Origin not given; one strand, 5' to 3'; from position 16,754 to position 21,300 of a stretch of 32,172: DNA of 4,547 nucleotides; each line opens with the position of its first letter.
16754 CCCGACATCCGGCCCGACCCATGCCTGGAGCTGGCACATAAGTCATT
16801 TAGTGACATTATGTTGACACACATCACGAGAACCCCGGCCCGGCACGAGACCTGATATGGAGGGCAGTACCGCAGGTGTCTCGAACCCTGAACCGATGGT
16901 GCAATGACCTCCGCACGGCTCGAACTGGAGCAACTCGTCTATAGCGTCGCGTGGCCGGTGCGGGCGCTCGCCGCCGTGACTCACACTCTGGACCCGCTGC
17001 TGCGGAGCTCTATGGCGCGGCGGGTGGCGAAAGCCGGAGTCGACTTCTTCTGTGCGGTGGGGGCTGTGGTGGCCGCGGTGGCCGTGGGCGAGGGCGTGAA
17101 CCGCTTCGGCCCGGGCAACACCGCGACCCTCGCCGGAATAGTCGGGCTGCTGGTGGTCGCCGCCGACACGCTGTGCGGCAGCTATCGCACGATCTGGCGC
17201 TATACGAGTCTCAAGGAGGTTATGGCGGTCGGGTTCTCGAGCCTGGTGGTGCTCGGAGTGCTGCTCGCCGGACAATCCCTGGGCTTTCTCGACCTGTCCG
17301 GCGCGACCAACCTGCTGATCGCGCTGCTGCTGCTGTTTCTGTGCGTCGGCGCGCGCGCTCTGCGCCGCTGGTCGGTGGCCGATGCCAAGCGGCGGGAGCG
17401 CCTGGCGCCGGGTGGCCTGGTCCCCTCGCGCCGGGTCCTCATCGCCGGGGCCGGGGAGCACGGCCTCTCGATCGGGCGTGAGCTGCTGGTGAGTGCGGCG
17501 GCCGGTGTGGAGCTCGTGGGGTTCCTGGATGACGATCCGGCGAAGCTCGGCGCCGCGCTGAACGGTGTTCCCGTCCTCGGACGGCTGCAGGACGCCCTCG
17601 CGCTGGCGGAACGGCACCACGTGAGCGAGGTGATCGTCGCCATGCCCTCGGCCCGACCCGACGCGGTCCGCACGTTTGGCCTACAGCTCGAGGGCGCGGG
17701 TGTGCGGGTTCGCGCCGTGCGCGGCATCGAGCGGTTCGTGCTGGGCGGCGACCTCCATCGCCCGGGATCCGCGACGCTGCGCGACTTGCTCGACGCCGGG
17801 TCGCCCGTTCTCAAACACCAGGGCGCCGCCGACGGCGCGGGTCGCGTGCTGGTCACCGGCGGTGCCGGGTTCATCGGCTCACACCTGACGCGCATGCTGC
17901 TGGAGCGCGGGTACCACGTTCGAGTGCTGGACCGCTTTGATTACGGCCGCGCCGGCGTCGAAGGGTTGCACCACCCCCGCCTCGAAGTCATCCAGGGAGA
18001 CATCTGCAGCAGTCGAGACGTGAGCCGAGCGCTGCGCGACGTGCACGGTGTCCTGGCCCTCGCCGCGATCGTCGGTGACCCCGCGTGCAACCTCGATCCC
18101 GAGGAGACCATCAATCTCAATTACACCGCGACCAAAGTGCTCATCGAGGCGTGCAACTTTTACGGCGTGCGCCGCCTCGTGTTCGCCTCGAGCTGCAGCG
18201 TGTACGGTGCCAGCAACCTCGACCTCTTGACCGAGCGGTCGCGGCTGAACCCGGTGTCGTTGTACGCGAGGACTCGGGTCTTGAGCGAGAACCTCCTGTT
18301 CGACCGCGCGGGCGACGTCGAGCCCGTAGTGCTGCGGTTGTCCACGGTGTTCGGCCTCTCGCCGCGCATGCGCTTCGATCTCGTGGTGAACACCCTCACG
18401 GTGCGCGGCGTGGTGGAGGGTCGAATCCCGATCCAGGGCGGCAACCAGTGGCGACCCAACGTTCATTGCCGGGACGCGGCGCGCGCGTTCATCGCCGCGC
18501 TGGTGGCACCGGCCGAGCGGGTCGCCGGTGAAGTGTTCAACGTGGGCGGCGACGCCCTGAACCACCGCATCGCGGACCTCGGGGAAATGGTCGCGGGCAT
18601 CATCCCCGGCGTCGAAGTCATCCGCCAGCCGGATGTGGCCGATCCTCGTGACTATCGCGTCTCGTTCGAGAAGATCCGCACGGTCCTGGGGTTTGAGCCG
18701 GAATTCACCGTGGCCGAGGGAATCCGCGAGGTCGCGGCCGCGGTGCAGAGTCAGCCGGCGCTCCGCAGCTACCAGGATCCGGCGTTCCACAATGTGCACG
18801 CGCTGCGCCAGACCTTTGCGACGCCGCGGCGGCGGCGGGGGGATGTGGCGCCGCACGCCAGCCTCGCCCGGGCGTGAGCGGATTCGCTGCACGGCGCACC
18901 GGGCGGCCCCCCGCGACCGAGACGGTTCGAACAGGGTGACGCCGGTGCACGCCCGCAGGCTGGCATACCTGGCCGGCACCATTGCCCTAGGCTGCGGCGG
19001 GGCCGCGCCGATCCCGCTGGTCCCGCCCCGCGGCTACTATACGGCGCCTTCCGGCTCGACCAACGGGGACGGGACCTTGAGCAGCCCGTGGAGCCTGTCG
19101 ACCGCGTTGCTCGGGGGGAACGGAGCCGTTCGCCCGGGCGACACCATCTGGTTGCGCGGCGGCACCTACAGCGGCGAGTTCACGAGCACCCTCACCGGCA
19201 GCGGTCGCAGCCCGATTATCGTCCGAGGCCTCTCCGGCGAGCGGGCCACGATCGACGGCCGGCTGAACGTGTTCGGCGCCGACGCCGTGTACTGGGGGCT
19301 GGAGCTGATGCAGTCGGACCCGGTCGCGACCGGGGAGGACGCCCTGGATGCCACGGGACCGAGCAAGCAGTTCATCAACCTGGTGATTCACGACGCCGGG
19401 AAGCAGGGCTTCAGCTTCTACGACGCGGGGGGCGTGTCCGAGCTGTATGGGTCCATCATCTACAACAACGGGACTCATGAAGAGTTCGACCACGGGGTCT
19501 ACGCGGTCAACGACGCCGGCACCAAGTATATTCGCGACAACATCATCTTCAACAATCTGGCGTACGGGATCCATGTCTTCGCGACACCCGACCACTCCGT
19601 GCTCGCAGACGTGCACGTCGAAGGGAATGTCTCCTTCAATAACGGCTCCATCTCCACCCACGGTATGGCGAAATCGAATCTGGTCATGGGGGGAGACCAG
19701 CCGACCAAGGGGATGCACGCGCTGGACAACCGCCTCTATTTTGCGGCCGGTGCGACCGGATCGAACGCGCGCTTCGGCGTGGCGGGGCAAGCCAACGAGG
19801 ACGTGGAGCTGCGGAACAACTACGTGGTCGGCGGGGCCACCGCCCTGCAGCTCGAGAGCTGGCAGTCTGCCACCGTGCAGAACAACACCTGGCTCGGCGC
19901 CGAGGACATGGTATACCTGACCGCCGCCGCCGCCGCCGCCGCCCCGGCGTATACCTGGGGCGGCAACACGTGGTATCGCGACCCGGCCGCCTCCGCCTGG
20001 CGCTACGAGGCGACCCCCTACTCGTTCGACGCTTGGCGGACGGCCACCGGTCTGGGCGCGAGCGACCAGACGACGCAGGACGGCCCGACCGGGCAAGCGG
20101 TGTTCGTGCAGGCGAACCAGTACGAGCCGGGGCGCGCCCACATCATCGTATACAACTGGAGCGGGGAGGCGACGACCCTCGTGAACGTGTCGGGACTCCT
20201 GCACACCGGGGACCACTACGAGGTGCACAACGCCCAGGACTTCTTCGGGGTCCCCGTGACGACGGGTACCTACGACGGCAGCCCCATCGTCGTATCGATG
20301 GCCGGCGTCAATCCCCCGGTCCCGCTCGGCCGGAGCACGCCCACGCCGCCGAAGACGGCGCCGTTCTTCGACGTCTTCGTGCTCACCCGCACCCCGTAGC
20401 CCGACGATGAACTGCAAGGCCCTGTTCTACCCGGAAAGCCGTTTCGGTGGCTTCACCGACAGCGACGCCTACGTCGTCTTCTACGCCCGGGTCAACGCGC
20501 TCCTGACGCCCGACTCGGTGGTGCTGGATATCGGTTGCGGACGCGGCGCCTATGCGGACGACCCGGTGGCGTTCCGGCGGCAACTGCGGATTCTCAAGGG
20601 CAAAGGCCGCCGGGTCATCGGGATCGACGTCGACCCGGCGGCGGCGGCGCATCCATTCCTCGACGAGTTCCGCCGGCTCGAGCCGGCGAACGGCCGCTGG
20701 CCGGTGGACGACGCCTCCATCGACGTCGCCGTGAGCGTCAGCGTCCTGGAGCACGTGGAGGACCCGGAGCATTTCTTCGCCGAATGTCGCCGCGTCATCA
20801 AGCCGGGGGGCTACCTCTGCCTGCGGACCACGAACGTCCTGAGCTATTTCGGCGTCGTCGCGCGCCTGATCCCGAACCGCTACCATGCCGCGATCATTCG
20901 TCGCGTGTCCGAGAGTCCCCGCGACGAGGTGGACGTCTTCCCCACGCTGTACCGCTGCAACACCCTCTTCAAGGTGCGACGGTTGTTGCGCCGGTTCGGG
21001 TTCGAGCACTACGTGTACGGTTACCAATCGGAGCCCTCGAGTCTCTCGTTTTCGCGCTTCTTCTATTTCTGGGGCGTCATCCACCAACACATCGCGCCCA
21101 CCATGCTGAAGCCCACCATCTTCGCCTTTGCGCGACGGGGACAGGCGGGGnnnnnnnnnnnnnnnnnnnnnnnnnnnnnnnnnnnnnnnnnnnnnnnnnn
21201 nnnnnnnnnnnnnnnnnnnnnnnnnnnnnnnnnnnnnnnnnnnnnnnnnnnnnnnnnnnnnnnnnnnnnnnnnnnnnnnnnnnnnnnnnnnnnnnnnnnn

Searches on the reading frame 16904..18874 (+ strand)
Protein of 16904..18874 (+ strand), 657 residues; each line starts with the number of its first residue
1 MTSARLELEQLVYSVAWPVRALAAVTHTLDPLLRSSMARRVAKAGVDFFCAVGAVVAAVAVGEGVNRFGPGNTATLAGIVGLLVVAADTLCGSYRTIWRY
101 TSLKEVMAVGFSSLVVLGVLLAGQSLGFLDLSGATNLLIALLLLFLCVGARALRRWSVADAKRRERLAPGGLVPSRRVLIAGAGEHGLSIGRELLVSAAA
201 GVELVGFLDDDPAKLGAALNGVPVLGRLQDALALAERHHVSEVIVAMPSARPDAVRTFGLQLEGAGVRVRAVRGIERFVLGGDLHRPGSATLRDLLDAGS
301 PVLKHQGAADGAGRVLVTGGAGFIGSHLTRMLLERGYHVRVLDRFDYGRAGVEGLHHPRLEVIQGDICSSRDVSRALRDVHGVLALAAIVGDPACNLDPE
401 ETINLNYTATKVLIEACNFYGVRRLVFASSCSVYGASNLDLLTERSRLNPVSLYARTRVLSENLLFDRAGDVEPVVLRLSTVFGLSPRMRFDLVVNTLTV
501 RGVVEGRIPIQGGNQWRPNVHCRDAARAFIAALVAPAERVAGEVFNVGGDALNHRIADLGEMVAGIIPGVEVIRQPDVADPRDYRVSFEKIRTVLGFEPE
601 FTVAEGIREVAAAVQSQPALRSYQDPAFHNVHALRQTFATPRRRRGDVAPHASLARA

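Call 10: search_protein_families(library=pfam, proteins=[window:16904-18874:+], max_evalue=0.001)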
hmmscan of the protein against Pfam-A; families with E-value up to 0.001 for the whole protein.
window:16904-18874:+ (657 aa): 10 families
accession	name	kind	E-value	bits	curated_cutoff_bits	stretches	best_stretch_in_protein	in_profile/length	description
PF01370.27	Epimerase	-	2.8e-45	155.1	20.9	1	315-548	1-240/240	NAD dependent epimerase/dehydratase family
PF16363.11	GDP_Man_Dehyd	-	1.5e-27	97.4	27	1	316-609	1-331/332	GDP-mannose 4,6 dehydratase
PF01073.25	3Beta_HSD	-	2.8e-21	76.2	22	1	316-497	1-196/280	3-beta hydroxysteroid dehydrogenase/isomerase family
PF13727.12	CoA_binding_3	-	1.1e-16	61.8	25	1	92-271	4-173/175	CoA-binding domain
PF04321.23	RmlD_sub_bind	-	7.5e-15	55.2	27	1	314-487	2-156/287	RmlD substrate binding domain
PF13460.12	NAD_binding_10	-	2.2e-13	50.9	27.2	1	319-436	1-104/184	NAD(P)H-binding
PF05368.20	NmrA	-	1.7e-09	38.1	27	1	314-432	4-109/298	NmrA-like family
PF02719.21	Polysacc_synt_2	-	3.4e-09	36.8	20.2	1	315-430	1-128/293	Polysaccharide biosynthesis protein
PF07993.18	NAD_binding_4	-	6.6e-06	25.9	20.1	1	317-486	1-210/258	Male sterility protein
PF17836.7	PglD_N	-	9e-05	23.4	23.4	1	177-247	1-65/78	PglD N-terminal domain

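Call 69: search_protein_families(library=ncbifam, proteins=[window:16904-18874:+], max_evalue=0.00001)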
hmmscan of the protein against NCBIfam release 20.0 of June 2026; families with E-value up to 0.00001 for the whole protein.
window:16904-18874:+ (657 aa): 25 families
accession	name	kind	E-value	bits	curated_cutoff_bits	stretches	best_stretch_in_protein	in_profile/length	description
TIGR01179.1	galE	equivalog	1e-30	106.7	262.3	1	314-609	1-319/332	UDP-glucose 4-epimerase GalE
TIGR04180.1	EDH_00030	hypoth_equivalog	1.2e-27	96.8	475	1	315-582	1-272/297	NAD-dependent 4,6-dehydratase LegB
TIGR01181.1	dTDP_gluc_dehyt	equivalog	5.7e-24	84.8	365.1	1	314-610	1-307/321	dTDP-glucose 4,6-dehydratase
NF043036.1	ErythonDh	equivalog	4e-22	78.8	325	1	314-482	2-179/321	D-erythronate dehydrogenase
TIGR03466.1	HpnA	hypoth_equivalog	3.1e-20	72.3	367.65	1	314-476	2-163/327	hopanoid-associated sugar epimerase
TIGR03025.1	EPS_sugtrans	subfamily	6.3e-19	68.5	295.55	1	46-280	2-229/445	exopolysaccharide biosynthesis polyprenyl glycosylphosphotransferase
TIGR03023.1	WcaJ_sugtrans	equivalog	6.5e-16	58.7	410.75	1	53-278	9-232/453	undecaprenyl-phosphate glucose phosphotransferase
NF042422.1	oxyalk_red_OleD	equivalog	1.9e-15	57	580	1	314-462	2-147/329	2-alkyl-3-oxoalkanoate reductase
TIGR02197.1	heptose_epim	equivalog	1.9e-15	56.9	274.6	1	315-486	1-174/316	ADP-glyceromanno-heptose 6-epimerase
NF008872.0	PRK11908.1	equivalog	1e-13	51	294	1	314-440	3-128/349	bifunctional UDP-4-keto-pentose/UDP-xylose synthase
NF007956.0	PRK10675.1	subfamily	2.1e-13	50.1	394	1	314-467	2-162/338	UDP-glucose 4-epimerase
NF011728.1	PRK15181.1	equivalog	4.3e-13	49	760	1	314-609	17-332/348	Vi polysaccharide biosynthesis UDP-N-acetylglucosaminuronic acid C-4 epimerase TviC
TIGR01214.1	rmlD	equivalog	1.2e-12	47.6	224.05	1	314-533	1-197/285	dTDP-4-dehydrorhamnose reductase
NF052578.1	StrlDmthSdmBMthl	equivalog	1.4e-12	48.1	600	1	315-463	3-149/328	sterol demethylase protein SdmB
NF007490.0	PRK10084.1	subfamily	2.4e-11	43.2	649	1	314-610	2-330/361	dTDP-glucose 4,6-dehydratase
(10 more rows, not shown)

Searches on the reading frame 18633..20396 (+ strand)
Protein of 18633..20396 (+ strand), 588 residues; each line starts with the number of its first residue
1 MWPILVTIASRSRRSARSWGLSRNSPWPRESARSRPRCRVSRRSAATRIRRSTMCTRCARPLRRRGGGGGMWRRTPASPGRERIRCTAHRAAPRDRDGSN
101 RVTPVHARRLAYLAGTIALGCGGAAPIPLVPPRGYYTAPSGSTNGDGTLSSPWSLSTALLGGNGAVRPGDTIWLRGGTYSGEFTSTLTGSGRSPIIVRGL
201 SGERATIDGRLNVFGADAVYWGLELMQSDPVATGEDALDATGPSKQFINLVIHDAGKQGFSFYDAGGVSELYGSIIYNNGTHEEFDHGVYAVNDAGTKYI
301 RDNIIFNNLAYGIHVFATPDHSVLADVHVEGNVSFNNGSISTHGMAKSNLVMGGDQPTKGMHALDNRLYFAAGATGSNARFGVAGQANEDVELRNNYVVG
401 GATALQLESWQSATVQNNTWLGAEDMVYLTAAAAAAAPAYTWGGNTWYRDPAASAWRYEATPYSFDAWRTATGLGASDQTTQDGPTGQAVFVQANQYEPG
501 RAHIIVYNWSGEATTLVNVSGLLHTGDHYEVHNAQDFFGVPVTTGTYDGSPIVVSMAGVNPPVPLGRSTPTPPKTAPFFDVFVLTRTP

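Call 10: search_protein_families(library=pfam, proteins=[window:18633-20396:+], max_evalue=0.001)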
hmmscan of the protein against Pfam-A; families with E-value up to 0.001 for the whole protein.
window:18633-20396:+ (588 aa): 2 families
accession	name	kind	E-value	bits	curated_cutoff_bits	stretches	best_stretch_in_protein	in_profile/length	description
PF13229.12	Beta_helix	-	2.7e-06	27.6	25.9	1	244-419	9-157/158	Right handed beta helix region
PF05048.19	NosD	-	0.00014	21.8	23.6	0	273-419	26-145/212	Periplasmic copper-binding protein (NosD)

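Call 69: search_protein_families(library=ncbifam, proteins=[window:18633-20396:+], max_evalue=0.00001)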
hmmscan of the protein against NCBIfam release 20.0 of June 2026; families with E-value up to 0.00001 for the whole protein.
window:18633-20396:+ (588 aa): 1 family
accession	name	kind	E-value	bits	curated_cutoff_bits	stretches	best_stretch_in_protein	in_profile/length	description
NF041899.1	pec_ly_PelN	equivalog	2.7e-06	26.4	740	1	134-188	27-76/437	pectate lyase PelN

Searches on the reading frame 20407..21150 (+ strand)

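Call 11: search_protein_families(library=pfam, proteins=[window:20407-21150:+], max_evalue=0.001)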
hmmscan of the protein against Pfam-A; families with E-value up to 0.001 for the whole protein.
window:20407-21150:+ (248 aa): 7 families
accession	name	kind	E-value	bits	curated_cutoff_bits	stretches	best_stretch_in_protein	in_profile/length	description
PF08241.18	Methyltransf_11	-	2e-16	60.8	21.2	1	40-138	1-94/95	Methyltransferase domain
PF13489.12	Methyltransf_23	-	3.8e-14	53.2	27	1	33-158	20-124/164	Methyltransferase domain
PF08242.18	Methyltransf_12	-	5.6e-12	46.7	30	1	40-137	1-98/98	Methyltransferase domain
PF13649.12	Methyltransf_25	-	1.1e-10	42.5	27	1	39-135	1-97/97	Methyltransferase domain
PF13847.12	Methyltransf_31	-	3.7e-09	36.9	27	1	100-144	70-114/145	Methyltransferase domain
PF05148.21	Methyltransf_8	-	6.6e-05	23.3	27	1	97-139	115-156/219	Hypothetical methyltransferase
PF02353.26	CMAS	-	0.00042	20.2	27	0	104-144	127-169/273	Mycolic acid cyclopropane synthetase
